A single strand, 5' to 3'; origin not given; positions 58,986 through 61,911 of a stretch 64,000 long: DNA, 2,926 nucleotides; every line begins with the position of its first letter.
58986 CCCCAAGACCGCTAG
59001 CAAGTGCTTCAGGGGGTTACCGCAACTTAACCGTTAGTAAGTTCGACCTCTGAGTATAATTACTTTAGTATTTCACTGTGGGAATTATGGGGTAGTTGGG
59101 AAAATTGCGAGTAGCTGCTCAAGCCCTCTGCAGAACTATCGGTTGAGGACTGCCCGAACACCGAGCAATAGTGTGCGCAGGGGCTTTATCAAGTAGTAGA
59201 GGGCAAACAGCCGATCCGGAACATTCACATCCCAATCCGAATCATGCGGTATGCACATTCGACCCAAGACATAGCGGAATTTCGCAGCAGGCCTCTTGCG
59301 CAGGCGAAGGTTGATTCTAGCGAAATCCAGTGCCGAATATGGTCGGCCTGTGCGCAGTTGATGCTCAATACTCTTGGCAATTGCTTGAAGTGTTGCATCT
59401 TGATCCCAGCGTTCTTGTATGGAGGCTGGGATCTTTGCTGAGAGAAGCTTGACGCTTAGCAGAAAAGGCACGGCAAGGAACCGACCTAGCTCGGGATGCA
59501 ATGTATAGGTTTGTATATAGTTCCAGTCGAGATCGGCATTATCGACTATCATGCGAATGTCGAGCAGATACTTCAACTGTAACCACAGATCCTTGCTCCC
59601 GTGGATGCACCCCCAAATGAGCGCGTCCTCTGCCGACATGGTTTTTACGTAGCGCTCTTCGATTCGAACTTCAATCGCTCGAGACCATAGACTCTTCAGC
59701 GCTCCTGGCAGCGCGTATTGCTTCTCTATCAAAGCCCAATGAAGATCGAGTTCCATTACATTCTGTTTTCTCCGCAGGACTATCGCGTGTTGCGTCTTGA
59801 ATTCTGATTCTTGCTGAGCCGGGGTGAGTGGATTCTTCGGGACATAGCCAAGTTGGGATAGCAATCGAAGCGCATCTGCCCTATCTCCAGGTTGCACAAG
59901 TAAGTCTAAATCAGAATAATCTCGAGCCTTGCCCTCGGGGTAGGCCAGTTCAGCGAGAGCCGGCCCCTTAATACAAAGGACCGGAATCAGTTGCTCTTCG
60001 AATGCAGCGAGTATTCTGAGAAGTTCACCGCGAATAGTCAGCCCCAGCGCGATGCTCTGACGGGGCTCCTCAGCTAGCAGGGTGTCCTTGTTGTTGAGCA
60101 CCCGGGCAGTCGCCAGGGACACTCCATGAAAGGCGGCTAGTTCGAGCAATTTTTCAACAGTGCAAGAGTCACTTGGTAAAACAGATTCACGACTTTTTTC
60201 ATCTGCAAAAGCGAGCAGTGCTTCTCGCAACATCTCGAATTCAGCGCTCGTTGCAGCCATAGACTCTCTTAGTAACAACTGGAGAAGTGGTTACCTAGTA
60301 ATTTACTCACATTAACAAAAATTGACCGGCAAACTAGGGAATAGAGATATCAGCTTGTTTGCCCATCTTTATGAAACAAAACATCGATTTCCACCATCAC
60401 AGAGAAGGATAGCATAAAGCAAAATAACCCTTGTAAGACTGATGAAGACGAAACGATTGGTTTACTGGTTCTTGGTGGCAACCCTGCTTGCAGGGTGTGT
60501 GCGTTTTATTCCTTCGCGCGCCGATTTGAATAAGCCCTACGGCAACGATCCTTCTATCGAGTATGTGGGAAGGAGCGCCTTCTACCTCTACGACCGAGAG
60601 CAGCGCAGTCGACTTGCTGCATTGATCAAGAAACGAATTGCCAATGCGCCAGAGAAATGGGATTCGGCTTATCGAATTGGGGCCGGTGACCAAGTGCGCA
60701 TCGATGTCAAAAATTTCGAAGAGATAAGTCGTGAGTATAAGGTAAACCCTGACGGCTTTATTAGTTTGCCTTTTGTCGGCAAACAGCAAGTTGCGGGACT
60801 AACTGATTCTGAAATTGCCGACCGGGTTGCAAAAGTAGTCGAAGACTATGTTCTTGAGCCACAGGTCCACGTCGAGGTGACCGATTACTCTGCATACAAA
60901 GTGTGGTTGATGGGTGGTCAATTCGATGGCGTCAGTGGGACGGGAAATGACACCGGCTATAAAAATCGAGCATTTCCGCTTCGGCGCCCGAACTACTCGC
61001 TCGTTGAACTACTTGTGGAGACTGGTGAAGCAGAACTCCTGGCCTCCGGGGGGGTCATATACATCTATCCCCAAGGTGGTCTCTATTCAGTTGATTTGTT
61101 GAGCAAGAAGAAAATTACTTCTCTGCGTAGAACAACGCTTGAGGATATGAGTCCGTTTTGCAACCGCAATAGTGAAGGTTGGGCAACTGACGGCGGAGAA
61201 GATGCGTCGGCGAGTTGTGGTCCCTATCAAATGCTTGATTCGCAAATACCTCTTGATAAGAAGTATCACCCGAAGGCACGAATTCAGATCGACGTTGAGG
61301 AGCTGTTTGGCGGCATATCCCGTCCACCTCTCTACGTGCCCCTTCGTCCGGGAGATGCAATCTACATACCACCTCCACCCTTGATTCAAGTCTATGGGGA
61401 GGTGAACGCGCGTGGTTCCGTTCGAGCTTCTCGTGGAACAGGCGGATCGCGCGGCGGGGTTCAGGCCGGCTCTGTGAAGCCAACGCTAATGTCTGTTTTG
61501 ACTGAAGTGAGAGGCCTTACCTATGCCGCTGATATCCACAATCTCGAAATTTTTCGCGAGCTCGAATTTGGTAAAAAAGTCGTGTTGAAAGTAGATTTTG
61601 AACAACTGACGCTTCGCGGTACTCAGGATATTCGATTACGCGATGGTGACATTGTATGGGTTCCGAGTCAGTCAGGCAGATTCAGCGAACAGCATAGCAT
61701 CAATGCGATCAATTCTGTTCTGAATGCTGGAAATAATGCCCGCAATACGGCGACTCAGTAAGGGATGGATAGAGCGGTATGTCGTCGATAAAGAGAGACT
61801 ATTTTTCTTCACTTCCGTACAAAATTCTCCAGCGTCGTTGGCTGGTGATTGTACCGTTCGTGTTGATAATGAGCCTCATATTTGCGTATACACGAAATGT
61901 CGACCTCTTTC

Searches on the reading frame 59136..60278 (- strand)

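Call 66: search_protein_families(library=pfam, proteins=[window:59136-60278:-], max_evalue=0.0001)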
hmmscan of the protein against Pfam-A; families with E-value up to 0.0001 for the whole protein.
window:59136-60278:- (380 aa): 1 family
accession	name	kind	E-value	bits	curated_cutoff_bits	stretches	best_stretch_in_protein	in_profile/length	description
PF14907.12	NTP_transf_5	-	3.5e-42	145.2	31.2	1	42-277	6-246/249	Uncharacterised nucleotidyltransferase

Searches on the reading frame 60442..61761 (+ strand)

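Call 66: search_protein_families(library=pfam, proteins=[window:60442-61761:+], max_evalue=0.0001)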
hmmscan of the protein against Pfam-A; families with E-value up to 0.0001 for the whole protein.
window:60442-61761:+ (439 aa): 1 family
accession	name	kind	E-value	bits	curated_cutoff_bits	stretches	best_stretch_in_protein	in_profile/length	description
PF02563.21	Poly_export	-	7.9e-21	74.5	28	1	74-147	4-77/77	Polysaccharide biosynthesis/export protein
